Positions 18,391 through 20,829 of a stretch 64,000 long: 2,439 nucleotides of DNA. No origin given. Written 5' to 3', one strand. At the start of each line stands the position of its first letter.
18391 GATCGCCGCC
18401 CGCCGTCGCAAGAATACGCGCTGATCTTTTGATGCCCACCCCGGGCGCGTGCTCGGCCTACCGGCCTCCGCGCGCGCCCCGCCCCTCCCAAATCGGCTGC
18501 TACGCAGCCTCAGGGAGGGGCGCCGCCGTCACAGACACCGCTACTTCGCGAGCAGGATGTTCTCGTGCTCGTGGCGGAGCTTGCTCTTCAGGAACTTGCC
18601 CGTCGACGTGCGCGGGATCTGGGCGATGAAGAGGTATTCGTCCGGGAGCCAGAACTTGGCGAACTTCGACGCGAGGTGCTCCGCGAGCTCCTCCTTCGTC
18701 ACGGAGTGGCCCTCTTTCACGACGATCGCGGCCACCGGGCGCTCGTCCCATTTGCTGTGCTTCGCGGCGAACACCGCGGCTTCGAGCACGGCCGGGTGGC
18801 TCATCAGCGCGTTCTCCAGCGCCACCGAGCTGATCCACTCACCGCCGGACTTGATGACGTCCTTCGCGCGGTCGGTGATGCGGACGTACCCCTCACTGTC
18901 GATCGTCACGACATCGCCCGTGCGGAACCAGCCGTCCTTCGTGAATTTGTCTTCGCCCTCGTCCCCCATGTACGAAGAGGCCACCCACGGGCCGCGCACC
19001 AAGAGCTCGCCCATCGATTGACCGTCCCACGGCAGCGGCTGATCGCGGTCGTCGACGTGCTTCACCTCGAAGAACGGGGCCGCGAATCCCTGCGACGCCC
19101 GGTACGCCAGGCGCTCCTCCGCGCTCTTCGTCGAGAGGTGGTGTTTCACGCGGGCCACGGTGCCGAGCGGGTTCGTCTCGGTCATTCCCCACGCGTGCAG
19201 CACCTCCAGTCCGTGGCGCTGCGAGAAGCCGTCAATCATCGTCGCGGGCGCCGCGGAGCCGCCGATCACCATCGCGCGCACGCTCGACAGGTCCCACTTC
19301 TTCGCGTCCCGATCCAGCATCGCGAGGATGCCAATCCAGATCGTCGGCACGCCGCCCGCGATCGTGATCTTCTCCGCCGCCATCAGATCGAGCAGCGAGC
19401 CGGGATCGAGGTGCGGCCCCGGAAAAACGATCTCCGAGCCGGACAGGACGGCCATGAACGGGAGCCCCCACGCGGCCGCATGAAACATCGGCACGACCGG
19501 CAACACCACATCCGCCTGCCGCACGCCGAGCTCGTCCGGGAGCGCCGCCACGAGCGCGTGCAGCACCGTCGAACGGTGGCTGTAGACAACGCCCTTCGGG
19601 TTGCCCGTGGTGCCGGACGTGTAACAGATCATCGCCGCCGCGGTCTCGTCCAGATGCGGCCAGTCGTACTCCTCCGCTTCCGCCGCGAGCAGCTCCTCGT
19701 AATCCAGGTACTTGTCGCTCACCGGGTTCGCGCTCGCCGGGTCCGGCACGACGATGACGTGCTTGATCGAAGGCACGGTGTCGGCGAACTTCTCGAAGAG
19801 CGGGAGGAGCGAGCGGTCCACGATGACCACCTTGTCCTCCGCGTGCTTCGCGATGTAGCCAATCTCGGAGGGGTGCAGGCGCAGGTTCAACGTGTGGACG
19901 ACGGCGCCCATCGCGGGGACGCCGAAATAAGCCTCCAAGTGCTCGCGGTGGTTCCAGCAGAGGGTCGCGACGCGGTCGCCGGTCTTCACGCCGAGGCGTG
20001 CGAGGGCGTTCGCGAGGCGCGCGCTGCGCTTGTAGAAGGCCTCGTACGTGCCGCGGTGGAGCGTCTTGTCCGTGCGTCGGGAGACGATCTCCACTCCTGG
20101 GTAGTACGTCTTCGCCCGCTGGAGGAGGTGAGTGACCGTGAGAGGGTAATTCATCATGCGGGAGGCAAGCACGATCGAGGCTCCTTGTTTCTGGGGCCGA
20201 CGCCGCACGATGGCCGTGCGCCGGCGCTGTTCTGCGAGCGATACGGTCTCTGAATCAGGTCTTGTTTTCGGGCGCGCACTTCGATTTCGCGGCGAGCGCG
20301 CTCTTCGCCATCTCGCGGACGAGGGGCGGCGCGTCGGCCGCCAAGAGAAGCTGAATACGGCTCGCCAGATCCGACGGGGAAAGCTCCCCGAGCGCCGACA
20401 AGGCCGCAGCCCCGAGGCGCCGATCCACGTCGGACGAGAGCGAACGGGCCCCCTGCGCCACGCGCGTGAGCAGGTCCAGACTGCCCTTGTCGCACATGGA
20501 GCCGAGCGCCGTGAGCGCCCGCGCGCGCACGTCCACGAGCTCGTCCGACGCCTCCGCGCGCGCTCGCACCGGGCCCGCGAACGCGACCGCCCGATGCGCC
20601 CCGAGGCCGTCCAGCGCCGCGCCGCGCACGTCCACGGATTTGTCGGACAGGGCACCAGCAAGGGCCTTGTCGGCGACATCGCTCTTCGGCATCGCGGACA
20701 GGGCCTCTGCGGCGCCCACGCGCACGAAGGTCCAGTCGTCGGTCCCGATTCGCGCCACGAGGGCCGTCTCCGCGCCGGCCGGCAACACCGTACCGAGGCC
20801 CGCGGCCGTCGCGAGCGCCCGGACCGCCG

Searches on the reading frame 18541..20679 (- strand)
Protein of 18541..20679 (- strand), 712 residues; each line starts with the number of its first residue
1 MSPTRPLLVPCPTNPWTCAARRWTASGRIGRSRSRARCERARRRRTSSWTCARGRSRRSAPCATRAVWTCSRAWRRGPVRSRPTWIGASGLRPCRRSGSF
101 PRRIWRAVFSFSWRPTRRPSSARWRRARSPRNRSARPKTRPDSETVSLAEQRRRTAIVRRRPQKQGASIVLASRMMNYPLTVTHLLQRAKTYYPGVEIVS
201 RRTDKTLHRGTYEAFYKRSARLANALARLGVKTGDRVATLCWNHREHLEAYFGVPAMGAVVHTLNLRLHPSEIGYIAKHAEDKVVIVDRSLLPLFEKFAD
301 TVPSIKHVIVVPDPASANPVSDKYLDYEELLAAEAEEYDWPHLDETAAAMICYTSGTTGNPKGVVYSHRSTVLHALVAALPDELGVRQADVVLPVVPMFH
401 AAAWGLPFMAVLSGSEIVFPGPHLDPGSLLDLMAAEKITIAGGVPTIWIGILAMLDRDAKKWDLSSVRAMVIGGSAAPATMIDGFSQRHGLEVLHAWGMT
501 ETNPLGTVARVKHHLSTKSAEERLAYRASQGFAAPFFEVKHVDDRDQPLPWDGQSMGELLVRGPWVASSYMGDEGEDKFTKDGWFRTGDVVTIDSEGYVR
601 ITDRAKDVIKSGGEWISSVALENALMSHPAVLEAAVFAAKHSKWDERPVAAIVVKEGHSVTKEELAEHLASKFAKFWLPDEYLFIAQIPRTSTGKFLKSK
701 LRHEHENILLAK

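Call 32: search_protein_families(library=pfam, proteins=[window:18541-20679:-])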
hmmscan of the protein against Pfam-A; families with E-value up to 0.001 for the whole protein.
window:18541-20679:- (712 aa): 2 families
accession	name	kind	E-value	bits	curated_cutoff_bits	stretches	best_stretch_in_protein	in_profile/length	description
PF00501.34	AMP-binding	-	1.8e-80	271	29.9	1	205-570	17-383/384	AMP-binding enzyme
PF13193.12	AMP-binding_C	-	2.1e-18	67.5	24.5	1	621-695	2-76/76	AMP-binding enzyme C-terminal domain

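Call 40: find_homologous_proteins(query=window:18541-20679:-, max_evalue=1e-50)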
Query window:18541-20679:- (712 aa): 8000 proteins with E <= 1e-50 among 8000 candidates; the best 120 are listed.
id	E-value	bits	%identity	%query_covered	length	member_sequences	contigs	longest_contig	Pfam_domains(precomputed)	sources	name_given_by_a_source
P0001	0.0e+0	1236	100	76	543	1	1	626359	PF00501.35,PF13193.13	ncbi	ncbi:MAG: long-chain fatty acid--CoA ligase [Polyangiaceae bacterium]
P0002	0.0e+0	1204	97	76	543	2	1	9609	PF00501.35,PF13193.13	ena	-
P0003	0.0e+0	1135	91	76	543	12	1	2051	PF00501.35,PF13193.13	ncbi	-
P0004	0.0e+0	1018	82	76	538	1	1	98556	PF00501.35,PF13193.13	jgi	jgi:fatty-acyl-CoA synthase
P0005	0.0e+0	1011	81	76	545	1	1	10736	PF00501.35,PF13193.13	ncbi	-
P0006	0.0e+0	1011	81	76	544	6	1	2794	PF00501.35,PF13193.13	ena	-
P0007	1.4e-298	1010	81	76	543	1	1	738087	PF00501.35,PF13193.13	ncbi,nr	ncbi:MAG: long-chain fatty acid--CoA ligase [Polyangiaceae bacterium]|nr:long-chain fatty acid--CoA 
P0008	2.3e-298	1010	80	76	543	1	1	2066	PF00501.35,PF13193.13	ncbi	-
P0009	2.8e-298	1010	81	76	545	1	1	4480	PF00501.35,PF13193.13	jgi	jgi:fatty-acyl-CoA synthase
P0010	7.5e-295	998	81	76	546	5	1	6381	PF00501.35,PF13193.13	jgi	jgi:fatty-acyl-CoA synthase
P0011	6.0e-294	995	79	76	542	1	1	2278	PF00501.35,PF13193.13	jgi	jgi:fatty-acyl-CoA synthase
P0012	1.6e-293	994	80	76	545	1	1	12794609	PF00501.35,PF13193.13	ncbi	-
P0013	2.5e-290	983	78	76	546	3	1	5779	PF00501.35,PF13193.13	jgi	jgi:fatty-acyl-CoA synthase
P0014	1.4e-285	968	77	76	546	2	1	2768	PF00501.35,PF13193.13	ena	-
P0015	1.4e-269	915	73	76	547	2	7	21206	PF00501.35,PF13193.13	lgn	-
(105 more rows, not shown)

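Call 41: find_encoding_contigs(protein=P0002, flank=3000, max_places=2)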
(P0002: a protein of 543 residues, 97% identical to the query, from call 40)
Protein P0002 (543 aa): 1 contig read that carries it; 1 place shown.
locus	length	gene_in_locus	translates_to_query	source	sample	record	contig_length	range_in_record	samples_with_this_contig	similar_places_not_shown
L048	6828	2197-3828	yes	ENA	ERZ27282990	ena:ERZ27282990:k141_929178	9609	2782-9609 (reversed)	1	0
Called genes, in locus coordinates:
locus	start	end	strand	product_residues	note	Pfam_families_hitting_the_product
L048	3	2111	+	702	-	?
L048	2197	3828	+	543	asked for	PF00501:AMP-binding, PF13193:AMP-binding_C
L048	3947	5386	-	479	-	-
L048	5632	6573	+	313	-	-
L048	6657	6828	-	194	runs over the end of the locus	-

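Call 42: find_encoding_contigs(protein=P0004, flank=3000, max_places=2)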
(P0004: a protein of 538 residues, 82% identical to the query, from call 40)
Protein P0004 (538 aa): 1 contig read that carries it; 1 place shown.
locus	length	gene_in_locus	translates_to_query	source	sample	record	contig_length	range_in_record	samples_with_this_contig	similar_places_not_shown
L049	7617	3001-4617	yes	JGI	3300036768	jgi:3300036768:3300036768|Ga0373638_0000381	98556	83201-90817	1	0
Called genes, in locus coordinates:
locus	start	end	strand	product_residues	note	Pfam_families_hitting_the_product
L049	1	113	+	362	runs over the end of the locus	-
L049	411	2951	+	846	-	PF13646:HEAT_2 (weak), PF02985:HEAT (faint)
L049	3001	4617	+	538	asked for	PF00501:AMP-binding, PF13193:AMP-binding_C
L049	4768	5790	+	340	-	-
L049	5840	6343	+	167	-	PF13616:Rotamase_3, PF13145:Rotamase_2 (weak), PF00639:Rotamase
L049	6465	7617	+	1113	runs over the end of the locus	PF00069:Pkinase, PF01636:APH (faint), PF07714:PK_Tyr_Ser-Thr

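Call 43: find_encoding_contigs(protein=P0007, flank=3000, max_places=2)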
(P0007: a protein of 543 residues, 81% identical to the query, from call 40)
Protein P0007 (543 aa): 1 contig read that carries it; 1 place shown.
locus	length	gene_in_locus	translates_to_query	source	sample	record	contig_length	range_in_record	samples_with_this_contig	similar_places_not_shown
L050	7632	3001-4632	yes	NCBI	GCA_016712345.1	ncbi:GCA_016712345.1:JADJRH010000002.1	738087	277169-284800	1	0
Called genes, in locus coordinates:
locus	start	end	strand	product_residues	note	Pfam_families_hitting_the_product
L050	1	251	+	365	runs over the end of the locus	-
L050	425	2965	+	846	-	PF02985:HEAT (faint), PF13646:HEAT_2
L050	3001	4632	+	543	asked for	PF00501:AMP-binding, PF13193:AMP-binding_C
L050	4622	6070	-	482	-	PF13229:Beta_helix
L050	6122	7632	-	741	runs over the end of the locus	-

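Call 44: find_encoding_contigs(protein=P0012, flank=3000, max_places=2)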
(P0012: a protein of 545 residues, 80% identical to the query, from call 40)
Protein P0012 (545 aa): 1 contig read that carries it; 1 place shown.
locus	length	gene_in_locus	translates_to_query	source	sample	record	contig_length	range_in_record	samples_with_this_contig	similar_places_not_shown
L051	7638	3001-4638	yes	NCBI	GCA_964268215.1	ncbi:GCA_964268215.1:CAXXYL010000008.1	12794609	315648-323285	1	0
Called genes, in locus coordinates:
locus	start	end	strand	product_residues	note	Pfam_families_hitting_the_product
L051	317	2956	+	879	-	PF13646:HEAT_2 (weak), PF02985:HEAT (faint), PF13646:HEAT_2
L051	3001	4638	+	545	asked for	PF00501:AMP-binding, PF13193:AMP-binding_C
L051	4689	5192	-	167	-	-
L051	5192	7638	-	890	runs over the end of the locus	PF09937:DUF2169, PF00805:Pentapeptide (weak), PF13576:Pentapeptide_3 (faint), PF00805:Pentapeptide, PF13599:Pentapeptide_4, PF00805:Pentapeptide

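Call 84: find_encoding_contigs(protein=P0003, flank=3000, max_places=3)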
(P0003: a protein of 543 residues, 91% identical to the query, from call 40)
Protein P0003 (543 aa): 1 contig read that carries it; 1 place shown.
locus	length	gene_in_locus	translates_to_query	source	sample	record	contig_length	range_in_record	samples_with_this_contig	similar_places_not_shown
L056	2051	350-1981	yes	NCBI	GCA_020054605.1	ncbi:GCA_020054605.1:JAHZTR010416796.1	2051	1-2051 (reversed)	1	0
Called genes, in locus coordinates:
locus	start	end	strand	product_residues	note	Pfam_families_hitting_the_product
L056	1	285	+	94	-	?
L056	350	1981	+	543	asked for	PF00501:AMP-binding, PF13193:AMP-binding_C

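Call 85: find_encoding_contigs(protein=P0005, flank=3000, max_places=2)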
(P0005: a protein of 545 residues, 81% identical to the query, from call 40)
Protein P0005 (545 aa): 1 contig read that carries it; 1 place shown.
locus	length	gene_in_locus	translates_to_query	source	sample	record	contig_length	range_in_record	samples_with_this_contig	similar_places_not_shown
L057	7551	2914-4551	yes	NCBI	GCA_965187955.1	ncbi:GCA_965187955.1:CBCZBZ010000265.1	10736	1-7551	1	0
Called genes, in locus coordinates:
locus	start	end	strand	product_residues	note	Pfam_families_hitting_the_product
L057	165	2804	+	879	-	PF02985:HEAT (faint), PF13646:HEAT_2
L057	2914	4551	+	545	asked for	PF00501:AMP-binding, PF13193:AMP-binding_C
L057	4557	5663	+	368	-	PF00355:Rieske, PF22543:Rieske_4 (faint), PF03358:FMN_red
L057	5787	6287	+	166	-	PF13616:Rotamase_3, PF00639:Rotamase, PF13145:Rotamase_2 (weak)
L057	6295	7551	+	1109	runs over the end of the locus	PF00069:Pkinase, PF01636:APH (faint), PF07714:PK_Tyr_Ser-Thr, PF06293:Kdo (weak), PF07714:PK_Tyr_Ser-Thr (weak)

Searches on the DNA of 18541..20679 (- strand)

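Call 45: search_with_rna_model(model_id=R1, sources=[L048, L049, L050, L051], max_evalue=1)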
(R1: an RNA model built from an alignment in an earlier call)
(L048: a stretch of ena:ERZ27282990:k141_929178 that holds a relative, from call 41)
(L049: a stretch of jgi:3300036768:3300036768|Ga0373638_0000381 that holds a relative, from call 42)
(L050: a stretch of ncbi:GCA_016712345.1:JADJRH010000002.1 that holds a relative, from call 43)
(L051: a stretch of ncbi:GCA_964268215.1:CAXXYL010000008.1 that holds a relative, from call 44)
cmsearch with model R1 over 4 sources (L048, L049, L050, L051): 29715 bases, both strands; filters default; matches with E-value up to 1: 4.
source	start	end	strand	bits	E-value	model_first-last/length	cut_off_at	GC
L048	3849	3941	+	78.2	1.4e-10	1-91/91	no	0.78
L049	124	216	-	73.8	6.4e-10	1-91/91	no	0.78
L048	3813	3893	-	16.3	0.37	1-91/91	no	0.67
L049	172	231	+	14.5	0.69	1-91/91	no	0.75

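Call 99: search_with_rna_model(model_id=R1, sources=[L056, L057], max_evalue=1)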
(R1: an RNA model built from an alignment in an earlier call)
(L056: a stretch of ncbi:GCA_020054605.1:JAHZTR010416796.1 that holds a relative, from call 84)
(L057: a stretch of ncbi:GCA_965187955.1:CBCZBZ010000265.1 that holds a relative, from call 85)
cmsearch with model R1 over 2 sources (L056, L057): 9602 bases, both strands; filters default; matches with E-value up to 1: 0.
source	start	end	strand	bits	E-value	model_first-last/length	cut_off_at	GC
